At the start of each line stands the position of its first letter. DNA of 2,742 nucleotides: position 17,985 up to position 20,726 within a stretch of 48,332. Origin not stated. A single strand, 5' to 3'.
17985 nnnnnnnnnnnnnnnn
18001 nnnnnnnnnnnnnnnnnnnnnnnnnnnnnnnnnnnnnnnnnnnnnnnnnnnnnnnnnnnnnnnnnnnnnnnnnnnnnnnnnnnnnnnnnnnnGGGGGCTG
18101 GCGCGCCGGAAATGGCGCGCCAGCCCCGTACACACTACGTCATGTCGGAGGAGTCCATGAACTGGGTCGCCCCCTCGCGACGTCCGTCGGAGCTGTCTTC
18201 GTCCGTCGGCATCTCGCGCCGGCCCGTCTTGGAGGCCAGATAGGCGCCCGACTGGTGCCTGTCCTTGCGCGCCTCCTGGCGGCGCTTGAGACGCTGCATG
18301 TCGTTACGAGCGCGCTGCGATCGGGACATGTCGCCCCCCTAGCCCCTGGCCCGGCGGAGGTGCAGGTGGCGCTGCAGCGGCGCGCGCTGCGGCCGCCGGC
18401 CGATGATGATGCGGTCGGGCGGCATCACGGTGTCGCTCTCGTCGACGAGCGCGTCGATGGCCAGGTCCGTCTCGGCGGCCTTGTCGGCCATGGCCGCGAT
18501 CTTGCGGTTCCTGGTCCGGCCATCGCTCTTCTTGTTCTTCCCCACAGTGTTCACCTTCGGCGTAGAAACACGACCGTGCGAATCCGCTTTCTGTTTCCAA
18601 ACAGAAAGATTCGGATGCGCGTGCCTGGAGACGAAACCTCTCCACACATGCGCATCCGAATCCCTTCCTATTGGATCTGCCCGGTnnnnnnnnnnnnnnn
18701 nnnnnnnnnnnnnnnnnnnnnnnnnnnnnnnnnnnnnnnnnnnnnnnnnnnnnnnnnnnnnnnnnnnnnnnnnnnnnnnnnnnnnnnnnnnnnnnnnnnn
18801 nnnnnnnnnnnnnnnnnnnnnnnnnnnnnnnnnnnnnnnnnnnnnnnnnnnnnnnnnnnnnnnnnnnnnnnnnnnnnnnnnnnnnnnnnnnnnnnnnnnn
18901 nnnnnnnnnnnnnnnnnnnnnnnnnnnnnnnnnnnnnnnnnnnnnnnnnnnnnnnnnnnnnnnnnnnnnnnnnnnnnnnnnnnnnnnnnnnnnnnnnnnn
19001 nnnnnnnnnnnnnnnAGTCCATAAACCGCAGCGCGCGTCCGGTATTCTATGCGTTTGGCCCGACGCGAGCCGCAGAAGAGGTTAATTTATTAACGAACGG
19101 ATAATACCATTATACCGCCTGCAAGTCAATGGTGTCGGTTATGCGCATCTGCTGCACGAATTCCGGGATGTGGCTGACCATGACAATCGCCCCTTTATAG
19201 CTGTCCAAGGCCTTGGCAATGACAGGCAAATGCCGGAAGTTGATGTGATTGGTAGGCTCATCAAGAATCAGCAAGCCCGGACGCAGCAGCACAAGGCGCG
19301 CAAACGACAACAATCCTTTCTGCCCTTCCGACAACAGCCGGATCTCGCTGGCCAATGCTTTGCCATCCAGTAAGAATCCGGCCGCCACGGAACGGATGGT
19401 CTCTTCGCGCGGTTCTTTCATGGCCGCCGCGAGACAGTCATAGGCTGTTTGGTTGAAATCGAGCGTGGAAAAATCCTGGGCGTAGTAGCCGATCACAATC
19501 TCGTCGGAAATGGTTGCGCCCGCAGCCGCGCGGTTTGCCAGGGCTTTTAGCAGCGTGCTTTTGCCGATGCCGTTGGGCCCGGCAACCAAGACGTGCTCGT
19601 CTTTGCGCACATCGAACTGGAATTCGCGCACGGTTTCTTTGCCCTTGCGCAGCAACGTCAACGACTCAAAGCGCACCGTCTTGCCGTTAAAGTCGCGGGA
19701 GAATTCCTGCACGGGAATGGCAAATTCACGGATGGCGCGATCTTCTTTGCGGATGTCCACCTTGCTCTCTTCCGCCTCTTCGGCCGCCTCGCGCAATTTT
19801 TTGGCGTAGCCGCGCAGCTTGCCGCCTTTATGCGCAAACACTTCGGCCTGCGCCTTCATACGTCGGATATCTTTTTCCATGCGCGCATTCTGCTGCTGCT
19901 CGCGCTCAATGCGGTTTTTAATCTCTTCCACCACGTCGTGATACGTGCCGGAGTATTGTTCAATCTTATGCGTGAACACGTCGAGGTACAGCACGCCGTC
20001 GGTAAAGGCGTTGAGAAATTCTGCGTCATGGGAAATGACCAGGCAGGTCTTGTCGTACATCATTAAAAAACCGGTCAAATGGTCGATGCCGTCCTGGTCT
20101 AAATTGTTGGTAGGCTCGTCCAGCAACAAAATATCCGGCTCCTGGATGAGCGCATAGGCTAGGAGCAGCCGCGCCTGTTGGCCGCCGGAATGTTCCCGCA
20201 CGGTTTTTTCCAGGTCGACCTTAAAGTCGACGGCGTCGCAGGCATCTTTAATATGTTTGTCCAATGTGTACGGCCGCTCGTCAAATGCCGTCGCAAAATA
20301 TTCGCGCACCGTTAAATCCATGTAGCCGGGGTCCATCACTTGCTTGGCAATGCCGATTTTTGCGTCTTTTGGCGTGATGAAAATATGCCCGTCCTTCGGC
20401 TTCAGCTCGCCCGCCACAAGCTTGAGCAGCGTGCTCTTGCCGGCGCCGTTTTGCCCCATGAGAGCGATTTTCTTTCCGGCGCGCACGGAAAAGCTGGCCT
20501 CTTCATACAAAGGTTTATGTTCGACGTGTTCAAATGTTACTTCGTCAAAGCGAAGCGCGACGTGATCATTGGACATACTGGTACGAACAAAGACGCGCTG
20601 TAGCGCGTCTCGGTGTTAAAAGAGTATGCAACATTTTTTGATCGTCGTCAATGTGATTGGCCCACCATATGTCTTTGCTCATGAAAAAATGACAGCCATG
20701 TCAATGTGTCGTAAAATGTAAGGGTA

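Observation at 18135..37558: Window-wide compositional mosaic: at least five compact high-GC3 inserts plus two AT-rich inserts, mostly tRNA-adjacent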

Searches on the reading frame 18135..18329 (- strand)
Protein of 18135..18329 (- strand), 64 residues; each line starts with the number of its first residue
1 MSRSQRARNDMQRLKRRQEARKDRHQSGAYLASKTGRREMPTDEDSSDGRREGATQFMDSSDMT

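Call 6: search_protein_families(library=pfam, proteins=[window:18135-18329:-], max_evalue=0.01)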
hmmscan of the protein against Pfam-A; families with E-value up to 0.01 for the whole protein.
window:18135-18329:- (64 aa): 0 families

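Call 44: search_protein_families(library=phrogs, proteins=[window:18135-18329:-], max_evalue=0.01)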
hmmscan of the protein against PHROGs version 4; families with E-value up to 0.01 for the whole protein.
window:18135-18329:- (64 aa): 0 families

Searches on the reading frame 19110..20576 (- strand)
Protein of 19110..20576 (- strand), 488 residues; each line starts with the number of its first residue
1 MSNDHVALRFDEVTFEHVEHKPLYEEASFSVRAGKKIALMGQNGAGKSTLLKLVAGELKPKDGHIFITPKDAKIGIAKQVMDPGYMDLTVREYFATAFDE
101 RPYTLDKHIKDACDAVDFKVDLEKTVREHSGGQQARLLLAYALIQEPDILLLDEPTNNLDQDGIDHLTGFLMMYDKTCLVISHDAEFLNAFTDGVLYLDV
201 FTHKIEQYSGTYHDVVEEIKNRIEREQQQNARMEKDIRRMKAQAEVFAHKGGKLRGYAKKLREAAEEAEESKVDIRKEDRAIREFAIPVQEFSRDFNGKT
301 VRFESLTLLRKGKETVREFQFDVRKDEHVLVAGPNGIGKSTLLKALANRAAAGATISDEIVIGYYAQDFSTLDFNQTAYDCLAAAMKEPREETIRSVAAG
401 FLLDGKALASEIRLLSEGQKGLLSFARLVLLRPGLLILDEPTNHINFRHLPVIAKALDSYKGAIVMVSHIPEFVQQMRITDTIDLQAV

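Call 7: search_protein_families(library=pfam, proteins=[window:19110-20576:-], max_evalue=0.01)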
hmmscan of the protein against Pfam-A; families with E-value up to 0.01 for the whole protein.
window:19110-20576:- (488 aa): 44 families (the best 25 are shown)
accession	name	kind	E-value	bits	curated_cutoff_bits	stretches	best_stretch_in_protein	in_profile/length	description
PF00005.33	ABC_tran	-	1e-44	152.9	25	2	25-157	2-137/137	ABC transporter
PF13304.12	AAA_21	-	1.1e-16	62.2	27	2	391-474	214-303/304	AAA domain, putative AbiEii toxin, Type IV TA system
PF13401.12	AAA_22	-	3e-10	40.9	27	1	326-440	5-92/130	AAA domain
PF13555.12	AAA_29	-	9.3e-10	38.6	27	2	319-347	15-43/61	P-loop containing region of AAA domain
PF03193.22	RsgA_GTPase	-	3e-09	37.4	30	2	306-358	87-139/174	RsgA GTPase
PF13191.12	AAA_16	-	1.5e-08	35.7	32.6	1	326-353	22-51/167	AAA ATPase domain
PF02463.25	SMC_N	-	1.1e-07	31.9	40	0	326-346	24-44/220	RecF/RecN/SMC N terminal domain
PF25199.1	nSTAND_NTPase5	-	1.3e-07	32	34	1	312-351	25-66/145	Novel STAND NTPase 5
PF05729.18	NACHT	-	4.6e-07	30.2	26.7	1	329-361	3-37/167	NACHT domain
PF20720.3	nSTAND3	-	2.1e-06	27.9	27.2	1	323-352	14-43/155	Novel STAND NTPase 3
PF13521.12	AAA_28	-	2.5e-06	28.3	27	1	329-373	2-44/164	AAA domain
PF13514.12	AAA_27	-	3.8e-06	27.1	22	1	302-347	2-47/206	AAA domain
PF00004.35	AAA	-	3.9e-06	27.8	21.2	0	329-351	1-23/131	ATPase family associated with various cellular activities (AAA)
PF01926.29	MMR_HSR1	-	5.2e-06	27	21.9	0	36-75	1-39/113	50S ribosome-binding GTPase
PF13173.12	AAA_14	-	6.3e-06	26.7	27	0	36-88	4-57/129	AAA domain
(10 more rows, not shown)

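Call 25: find_related_loci(query=window:19110-20576:-, collection=genome_contigs, flank=10000)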
Query window:19110-20576:- (488 aa) in genome_contigs; peptide patterns used: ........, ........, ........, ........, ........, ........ (x = any residue, [..] = any of these).
600 stretches matched a pattern (row limit reached: there are more); 74 encode a relative of the query (tblastn E <= 1e-3); 74 distinct loci.
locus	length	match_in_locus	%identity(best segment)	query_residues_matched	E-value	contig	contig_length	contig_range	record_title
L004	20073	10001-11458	66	1-485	0e+0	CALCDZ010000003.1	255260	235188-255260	MAG TPA_asm: uncultured bacterium isolate SRR6231216_bin.15_CONCOCT_v1.1_MAG genome assembly, contig: ERZ650311.2, whole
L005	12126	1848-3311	65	1-488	0e+0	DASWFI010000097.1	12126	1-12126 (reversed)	MAG TPA_asm: Patescibacteria group bacterium isolate SMAG_U2785 k141_2469022, whole genome shotgun sequence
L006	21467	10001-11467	64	1-485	0e+0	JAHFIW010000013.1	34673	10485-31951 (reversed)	MAG: bacterium isolate nzgw371 NODE_1622_length_34674_cov_3.959222, whole genome shotgun sequence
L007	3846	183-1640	64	1-486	0e+0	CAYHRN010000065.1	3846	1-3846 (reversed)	MAG TPA_asm: uncultured Gammaproteobacteria bacterium isolate ERP119705_co15_249 genome assembly, contig: NODE_33950_len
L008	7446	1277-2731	65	1-485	0e+0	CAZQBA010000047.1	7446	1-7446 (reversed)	MAG TPA_asm: uncultured Gammaproteobacteria bacterium isolate binchicken_co128_169 genome assembly, contig: NODE_9628_le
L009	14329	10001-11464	62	1-488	0e+0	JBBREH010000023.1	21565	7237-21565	MAG: Candidatus Doudnabacteria bacterium isolate Co_metawrap_2493 Cmw_2493_k141_21201433_length_21565_cov_24.9216, whole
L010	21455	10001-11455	64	1-485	0e+0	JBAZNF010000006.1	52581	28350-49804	MAG: Patescibacteria group bacterium isolate SO_2017_LW4_60 scaffold_1611_c1_LW137-91_2017, whole genome shotgun sequenc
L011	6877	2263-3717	62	1-485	0e+0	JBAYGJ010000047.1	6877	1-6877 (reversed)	MAG: Patescibacteria group bacterium isolate SO_2016_GW1_122 scaffold21091_OW334_2016, whole genome shotgun sequence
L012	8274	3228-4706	63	1-487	0e+0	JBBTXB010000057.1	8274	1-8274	MAG: Patescibacteria group bacterium isolate H14-bin029_1 H14_bin029_1_000000000057, whole genome shotgun sequence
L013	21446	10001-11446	57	1-486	0e+0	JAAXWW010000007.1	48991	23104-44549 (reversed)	MAG: Candidatus Moraniibacteriota bacterium isolate W9_Combined_metabat2_046 W9_Combined_metabat2_046_NODE_406, whole ge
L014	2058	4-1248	67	74-488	0e+0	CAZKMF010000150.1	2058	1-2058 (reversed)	MAG TPA_asm: uncultured Gammaproteobacteria bacterium isolate SRP135725_co2_84 genome assembly, contig: k141_3612082, wh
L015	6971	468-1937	55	1-488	1e-176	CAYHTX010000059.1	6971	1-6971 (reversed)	MAG TPA_asm: uncultured Gammaproteobacteria bacterium isolate ERP119705_co15_524 genome assembly, contig: NODE_13687_len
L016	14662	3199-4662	65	1-488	0e+0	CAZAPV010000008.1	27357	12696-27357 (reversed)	MAG TPA_asm: uncultured Gammaproteobacteria bacterium isolate SRP193066_co2_451 genome assembly, contig: NODE_912_length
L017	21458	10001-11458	51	1-485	5e-157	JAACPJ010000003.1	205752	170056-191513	MAG: bacterium isolate CG_2015-02_41_16 CG_2015-02_curated_scaffold_18, whole genome shotgun sequence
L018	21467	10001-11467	66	1-488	0e+0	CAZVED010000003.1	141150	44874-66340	MAG TPA_asm: uncultured Gammaproteobacteria bacterium isolate SRP319275_co5_42 genome assembly, contig: NODE_17_length_1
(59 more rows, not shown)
